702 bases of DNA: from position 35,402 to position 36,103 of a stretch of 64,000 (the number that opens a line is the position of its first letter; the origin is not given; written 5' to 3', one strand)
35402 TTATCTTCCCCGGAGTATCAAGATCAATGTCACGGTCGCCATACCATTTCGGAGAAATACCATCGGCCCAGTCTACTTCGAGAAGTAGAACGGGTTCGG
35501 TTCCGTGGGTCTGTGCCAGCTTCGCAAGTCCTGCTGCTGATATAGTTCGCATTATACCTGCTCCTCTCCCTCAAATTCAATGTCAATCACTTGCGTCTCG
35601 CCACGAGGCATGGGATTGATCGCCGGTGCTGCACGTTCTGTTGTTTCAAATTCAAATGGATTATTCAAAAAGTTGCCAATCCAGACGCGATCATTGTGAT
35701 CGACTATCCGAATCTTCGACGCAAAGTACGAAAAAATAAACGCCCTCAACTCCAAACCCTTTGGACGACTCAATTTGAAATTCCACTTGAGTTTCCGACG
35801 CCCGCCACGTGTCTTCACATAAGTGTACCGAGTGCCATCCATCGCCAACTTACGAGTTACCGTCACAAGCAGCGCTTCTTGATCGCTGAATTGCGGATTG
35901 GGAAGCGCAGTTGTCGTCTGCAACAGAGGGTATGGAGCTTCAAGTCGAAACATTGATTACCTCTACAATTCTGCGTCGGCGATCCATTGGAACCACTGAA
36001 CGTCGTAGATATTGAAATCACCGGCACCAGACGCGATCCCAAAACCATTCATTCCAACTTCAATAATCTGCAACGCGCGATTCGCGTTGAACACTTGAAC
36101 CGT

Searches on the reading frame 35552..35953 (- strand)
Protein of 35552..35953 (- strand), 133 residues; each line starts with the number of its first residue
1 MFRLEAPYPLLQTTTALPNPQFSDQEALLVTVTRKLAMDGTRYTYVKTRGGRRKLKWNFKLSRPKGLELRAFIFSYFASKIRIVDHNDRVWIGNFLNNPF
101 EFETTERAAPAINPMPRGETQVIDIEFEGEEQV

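Call 24: search_protein_families(library=phrogs, proteins=[window:35552-35953:-], max_evalue=0.001)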
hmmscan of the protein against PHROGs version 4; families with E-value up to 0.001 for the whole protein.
window:35552-35953:- (133 aa): 0 families

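Call 49: search_solved_structures(query=A4, max_evalue=10, show_alignments=2)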
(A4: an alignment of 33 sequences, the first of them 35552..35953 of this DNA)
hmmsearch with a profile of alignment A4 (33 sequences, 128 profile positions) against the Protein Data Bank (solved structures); distinct sequences matched with E-value up to 10: 4.
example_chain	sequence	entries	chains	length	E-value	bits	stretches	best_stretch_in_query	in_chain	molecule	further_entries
6dzi_c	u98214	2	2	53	0.31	14.1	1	31-53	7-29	50S ribosomal protein L33 2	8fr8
5xym_1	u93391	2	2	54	0.32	14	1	31-53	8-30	50S ribosomal protein L33 2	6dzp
5myj_BQ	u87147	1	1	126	1.1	12.3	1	24-90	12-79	50S ribosomal protein L17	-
9g6k_LB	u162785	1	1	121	1.2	12.2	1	28-63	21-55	Putative ribosomal protein L20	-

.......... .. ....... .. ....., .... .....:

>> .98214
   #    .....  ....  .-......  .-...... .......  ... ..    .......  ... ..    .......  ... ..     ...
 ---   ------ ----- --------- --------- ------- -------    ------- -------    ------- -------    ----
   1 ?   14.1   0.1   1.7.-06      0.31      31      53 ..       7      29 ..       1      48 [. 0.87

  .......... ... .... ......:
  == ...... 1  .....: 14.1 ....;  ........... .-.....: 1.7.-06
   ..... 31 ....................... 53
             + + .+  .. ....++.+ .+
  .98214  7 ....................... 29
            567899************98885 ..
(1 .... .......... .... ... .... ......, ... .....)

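Call 81: search_protein_families(library=pfam, proteins=[window:35552-35953:-], max_evalue=0.05)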
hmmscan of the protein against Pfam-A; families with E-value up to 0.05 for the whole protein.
window:35552-35953:- (133 aa): 1 family
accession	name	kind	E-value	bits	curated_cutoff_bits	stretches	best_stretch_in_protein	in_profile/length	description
PF24466.1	DUF7578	-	0.031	14.3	27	1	64-102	2-39/65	Domain of unknown function (DUF7578)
